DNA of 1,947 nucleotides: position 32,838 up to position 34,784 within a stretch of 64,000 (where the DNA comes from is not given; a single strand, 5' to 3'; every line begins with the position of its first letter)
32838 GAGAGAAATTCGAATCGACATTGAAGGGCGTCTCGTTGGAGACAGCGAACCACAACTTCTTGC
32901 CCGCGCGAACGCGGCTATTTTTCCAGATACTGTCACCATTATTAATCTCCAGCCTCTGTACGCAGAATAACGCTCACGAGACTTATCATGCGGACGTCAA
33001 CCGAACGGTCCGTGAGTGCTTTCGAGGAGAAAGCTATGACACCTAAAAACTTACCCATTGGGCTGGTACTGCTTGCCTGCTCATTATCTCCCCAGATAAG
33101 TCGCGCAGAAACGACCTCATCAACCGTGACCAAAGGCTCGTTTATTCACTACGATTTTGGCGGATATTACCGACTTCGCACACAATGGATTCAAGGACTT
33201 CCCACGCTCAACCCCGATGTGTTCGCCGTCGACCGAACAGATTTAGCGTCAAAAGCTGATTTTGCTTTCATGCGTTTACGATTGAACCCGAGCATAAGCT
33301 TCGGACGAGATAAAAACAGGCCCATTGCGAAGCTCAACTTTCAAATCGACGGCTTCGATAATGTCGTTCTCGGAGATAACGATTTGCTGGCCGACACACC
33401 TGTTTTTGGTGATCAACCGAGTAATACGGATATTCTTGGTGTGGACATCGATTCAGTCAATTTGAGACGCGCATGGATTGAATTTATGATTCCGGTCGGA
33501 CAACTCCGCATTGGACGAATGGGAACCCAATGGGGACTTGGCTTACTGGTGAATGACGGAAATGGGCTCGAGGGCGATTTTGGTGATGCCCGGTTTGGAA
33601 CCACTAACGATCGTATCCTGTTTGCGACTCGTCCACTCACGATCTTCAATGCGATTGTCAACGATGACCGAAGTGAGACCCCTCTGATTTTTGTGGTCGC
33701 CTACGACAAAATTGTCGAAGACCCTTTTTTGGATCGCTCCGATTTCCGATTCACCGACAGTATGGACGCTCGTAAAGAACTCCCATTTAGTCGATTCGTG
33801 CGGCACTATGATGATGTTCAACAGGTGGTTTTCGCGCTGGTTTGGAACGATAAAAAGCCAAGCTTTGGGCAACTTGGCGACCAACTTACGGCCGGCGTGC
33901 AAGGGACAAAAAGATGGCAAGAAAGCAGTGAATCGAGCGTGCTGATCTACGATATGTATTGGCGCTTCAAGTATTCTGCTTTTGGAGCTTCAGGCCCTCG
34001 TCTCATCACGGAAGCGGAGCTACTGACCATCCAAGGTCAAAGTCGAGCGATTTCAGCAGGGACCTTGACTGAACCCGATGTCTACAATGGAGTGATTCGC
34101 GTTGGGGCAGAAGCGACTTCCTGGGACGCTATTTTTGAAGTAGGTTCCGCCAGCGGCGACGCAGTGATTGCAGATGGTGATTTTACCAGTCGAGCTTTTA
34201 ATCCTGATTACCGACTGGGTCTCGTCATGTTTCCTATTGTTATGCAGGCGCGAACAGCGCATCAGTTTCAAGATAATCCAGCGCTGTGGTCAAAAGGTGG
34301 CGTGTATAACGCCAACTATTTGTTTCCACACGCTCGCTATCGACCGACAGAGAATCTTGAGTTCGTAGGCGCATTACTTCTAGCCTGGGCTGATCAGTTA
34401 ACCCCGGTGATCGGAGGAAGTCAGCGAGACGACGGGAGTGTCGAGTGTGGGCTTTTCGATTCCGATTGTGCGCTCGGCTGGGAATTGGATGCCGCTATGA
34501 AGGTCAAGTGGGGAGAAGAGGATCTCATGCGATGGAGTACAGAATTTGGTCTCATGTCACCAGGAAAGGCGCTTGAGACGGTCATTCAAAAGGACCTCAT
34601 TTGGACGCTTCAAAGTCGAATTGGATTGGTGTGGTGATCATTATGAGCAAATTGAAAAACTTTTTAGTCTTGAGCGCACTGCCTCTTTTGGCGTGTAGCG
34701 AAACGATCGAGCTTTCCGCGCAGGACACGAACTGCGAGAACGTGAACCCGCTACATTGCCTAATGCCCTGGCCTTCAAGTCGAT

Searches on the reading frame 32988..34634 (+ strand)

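Call 29: search_protein_families(library=ncbifam, proteins=[window:32988-34634:+], max_evalue=1e-8)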
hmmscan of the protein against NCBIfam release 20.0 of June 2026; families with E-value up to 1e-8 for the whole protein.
window:32988-34634:+ (549 aa): 1 family
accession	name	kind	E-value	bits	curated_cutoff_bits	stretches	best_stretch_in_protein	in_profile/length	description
TIGR04551.1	TIGR04551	subfamily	7.4e-29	101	300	1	77-224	39-186/519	TIGR04551 family protein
